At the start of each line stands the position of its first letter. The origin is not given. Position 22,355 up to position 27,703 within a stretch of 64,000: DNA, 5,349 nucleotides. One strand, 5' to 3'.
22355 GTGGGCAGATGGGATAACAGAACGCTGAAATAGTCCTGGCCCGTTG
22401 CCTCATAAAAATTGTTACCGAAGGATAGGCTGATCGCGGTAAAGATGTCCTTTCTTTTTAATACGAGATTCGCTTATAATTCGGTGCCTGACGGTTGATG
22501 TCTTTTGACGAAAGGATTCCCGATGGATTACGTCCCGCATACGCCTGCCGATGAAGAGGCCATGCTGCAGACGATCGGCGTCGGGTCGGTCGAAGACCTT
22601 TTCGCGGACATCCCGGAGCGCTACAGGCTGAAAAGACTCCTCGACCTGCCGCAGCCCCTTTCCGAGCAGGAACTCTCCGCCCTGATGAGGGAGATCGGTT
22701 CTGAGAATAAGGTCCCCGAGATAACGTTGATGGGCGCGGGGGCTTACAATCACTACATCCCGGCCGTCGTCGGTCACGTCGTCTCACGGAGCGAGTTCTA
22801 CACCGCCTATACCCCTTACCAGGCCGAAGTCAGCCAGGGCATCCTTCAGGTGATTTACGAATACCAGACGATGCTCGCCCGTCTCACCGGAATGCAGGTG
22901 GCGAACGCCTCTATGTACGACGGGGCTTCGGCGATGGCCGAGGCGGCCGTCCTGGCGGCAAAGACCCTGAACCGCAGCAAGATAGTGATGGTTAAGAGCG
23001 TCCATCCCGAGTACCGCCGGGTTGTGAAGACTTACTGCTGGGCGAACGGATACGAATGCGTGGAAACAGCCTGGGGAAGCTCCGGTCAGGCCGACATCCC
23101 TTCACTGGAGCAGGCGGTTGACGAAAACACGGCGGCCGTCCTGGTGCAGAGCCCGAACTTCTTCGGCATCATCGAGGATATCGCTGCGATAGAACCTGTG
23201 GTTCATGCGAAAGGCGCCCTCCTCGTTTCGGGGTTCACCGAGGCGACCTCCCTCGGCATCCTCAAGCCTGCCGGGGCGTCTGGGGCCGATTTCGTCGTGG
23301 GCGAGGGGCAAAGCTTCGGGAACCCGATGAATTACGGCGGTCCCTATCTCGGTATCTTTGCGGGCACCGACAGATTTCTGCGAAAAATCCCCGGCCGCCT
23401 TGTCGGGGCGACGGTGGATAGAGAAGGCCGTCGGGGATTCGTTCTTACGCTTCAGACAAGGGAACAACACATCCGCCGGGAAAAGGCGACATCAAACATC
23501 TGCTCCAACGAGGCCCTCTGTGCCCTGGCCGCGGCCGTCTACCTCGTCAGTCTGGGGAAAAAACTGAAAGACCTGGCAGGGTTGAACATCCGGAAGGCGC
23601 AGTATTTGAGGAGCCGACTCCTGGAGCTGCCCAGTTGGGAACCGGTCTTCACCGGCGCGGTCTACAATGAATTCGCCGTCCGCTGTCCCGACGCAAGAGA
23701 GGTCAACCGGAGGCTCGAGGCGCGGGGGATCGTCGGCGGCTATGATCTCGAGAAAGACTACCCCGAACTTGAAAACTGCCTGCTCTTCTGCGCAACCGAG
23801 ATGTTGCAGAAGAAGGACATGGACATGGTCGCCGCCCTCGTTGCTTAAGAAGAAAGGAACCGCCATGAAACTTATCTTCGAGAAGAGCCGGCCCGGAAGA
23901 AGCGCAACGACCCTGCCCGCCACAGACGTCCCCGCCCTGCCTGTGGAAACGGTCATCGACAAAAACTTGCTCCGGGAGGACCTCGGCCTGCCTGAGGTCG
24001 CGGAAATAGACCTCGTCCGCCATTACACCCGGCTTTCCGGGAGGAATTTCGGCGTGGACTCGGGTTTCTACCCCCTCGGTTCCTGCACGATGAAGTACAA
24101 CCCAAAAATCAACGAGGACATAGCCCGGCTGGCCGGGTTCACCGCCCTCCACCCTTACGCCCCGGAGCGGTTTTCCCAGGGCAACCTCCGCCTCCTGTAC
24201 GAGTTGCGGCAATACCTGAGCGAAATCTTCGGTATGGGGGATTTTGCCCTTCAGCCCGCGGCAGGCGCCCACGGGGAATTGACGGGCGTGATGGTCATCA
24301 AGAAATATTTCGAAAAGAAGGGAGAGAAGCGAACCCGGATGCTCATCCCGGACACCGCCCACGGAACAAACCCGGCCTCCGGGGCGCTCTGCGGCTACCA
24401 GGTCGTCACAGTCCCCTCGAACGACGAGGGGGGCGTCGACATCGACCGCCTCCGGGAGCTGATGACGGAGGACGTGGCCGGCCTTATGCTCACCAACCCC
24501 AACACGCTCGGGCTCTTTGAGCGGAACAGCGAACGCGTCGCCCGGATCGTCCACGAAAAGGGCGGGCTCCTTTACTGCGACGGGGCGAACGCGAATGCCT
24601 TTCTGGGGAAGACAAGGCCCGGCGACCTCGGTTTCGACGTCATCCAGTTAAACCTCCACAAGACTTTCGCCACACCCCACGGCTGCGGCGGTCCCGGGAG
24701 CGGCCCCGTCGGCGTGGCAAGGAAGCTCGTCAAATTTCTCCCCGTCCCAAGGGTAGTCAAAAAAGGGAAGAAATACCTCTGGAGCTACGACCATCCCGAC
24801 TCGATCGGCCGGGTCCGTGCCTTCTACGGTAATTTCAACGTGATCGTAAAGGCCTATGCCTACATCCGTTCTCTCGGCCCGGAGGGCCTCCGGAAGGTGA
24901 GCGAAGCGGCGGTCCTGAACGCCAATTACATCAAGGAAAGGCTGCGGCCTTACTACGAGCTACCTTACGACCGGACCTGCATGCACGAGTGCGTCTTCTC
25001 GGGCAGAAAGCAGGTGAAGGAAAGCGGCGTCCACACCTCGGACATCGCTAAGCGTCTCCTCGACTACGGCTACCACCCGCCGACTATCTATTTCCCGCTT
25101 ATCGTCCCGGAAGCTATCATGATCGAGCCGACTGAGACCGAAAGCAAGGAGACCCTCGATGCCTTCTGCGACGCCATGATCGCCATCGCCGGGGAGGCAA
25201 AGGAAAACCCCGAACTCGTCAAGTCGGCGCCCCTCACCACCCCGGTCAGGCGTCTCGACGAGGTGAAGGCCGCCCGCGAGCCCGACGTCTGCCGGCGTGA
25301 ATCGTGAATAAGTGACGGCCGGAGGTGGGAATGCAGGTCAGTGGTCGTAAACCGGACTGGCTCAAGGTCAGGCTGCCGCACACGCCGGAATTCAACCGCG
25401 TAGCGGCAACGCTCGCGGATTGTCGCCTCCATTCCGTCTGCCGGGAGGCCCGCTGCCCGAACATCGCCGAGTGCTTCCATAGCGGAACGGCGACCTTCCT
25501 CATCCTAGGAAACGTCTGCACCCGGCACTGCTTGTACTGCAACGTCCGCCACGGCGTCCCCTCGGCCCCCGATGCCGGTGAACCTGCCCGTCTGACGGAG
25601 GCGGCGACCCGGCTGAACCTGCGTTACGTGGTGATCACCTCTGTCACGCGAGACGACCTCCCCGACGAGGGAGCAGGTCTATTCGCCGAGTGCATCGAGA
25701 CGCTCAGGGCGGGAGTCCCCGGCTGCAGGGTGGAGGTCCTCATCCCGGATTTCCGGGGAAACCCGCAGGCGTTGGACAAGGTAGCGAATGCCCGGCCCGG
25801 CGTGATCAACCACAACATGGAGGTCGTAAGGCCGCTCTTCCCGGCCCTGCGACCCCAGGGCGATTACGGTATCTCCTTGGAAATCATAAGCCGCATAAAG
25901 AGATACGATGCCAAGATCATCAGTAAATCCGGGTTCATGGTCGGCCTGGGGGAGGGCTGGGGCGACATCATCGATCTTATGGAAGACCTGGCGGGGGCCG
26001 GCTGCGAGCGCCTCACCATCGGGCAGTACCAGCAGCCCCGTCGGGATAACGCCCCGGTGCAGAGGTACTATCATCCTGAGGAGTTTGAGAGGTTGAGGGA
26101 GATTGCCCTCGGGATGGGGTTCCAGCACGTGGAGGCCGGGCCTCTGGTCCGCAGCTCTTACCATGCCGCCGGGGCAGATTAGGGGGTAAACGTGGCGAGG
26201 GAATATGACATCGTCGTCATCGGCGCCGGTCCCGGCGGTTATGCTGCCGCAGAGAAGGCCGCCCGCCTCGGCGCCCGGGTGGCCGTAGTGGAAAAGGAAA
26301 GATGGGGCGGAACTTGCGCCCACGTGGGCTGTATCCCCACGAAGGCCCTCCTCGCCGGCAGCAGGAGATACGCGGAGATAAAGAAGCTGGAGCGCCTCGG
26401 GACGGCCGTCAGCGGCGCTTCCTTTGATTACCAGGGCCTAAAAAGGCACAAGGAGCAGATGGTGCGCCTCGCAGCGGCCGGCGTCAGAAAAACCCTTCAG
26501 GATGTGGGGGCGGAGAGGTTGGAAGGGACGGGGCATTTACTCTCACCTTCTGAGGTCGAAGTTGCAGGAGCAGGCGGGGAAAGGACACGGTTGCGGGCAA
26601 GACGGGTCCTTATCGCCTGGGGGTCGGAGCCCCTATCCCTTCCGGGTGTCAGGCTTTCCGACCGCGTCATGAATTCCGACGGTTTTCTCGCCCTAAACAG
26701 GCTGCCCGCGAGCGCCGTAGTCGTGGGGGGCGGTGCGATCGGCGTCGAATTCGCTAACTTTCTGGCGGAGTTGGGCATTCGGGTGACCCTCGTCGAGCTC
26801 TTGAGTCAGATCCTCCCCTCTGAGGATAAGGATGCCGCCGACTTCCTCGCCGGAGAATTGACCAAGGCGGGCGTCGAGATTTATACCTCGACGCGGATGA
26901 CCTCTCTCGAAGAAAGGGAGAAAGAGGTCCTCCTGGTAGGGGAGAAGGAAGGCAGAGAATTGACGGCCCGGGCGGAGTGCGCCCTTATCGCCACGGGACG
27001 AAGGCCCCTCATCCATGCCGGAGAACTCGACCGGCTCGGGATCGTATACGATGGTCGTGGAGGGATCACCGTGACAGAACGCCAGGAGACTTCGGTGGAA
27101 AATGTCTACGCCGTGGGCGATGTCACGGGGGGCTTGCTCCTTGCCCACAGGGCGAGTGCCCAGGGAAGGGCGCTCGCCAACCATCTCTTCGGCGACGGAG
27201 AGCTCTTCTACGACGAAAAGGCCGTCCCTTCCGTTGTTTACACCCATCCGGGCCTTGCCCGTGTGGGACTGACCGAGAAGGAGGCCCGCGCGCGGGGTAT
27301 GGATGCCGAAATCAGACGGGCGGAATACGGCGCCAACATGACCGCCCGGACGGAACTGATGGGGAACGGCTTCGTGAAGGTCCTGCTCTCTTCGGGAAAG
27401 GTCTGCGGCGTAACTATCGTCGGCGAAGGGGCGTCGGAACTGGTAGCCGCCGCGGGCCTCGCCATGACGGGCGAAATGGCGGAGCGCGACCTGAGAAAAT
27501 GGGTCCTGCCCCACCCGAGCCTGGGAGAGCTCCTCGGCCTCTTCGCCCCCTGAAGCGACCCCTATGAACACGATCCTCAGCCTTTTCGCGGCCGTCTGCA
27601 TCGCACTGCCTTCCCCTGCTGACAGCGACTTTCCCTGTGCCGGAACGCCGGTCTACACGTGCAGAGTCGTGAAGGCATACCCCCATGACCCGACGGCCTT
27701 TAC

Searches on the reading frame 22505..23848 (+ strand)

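Call 49: search_protein_families(library=pfam, proteins=[window:22505-23848:+], max_evalue=0.00001)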
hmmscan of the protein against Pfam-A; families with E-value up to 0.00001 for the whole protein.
window:22505-23848:+ (447 aa): 1 family
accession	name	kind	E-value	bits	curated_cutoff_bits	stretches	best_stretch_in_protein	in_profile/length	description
PF02347.22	GDC-P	-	1.7e-122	409.8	26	1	8-443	2-426/429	Glycine cleavage system P-protein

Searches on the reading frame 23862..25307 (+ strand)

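Call 49: search_protein_families(library=pfam, proteins=[window:23862-25307:+], max_evalue=0.00001)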
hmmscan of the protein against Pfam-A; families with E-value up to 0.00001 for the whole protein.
window:23862-25307:+ (481 aa): 3 families
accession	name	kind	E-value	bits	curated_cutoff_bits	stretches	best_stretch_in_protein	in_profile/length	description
PF21478.3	GcvP2_C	-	2e-32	112.1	27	1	347-448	2-104/122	Glycine dehydrogenase, C-terminal domain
PF02347.22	GDC-P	-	1.4e-09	37.8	26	1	46-294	47-284/429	Glycine cleavage system P-protein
PF00266.25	Aminotran_5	-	2.2e-06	27.3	21.5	1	155-276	86-209/371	Aminotransferase class-V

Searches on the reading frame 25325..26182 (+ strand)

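Call 49: search_protein_families(library=pfam, proteins=[window:25325-26182:+], max_evalue=0.00001)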
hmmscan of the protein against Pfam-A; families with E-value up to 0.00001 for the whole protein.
window:25325-26182:+ (285 aa): 2 families
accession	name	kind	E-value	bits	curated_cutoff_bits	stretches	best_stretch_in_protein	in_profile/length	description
PF04055.27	Radical_SAM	-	3.7e-18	66.7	29.5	1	60-222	2-166/166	Radical SAM superfamily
PF16881.10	LIAS_N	-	1.7e-07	32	27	1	8-44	60-96/96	N-terminal domain of lipoyl synthase of Radical_SAM family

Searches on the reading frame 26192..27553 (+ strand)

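Call 49: search_protein_families(library=pfam, proteins=[window:26192-27553:+], max_evalue=0.00001)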
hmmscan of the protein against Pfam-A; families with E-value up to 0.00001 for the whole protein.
window:26192-27553:+ (453 aa): 10 families
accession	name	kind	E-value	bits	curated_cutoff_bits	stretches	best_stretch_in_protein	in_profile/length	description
PF07992.20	Pyr_redox_2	-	1e-60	206.1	26.1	1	5-325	1-291/291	Pyridine nucleotide-disulphide oxidoreductase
PF02852.28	Pyr_redox_dim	-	1.2e-23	83.8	25.3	1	345-447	1-105/110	Pyridine nucleotide-disulphide oxidoreductase, dimerisation domain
PF00070.33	Pyr_redox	-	1.2e-22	80.7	22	1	175-245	2-72/82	Pyridine nucleotide-disulphide oxidoreductase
PF01266.30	DAO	-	2.5e-12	47.4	27.9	0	214-326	150-264/353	FAD dependent oxidoreductase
PF13738.12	Pyr_redox_3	-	1e-11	45.1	30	1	133-309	122-305/305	Pyridine nucleotide-disulphide oxidoreductase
PF01134.28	GIDA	-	1.6e-10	41.1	22.1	1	6-94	1-88/391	Glucose inhibited division protein A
PF12831.13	FAD_oxidored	-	1.4e-08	34.9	27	1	6-46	1-42/416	FAD dependent oxidoreductase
PF03486.20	HI0933_like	-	8.5e-07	29.1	50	0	6-37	2-33/244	HI0933-like protein Rossmann domain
PF01262.27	AlaDh_PNT_C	-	9.7e-07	28.9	23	0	6-35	30-59/214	Alanine dehydrogenase/PNT, C-terminal domain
PF01494.25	FAD_binding_3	-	1.8e-06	27.9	22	0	175-205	4-34/349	FAD binding domain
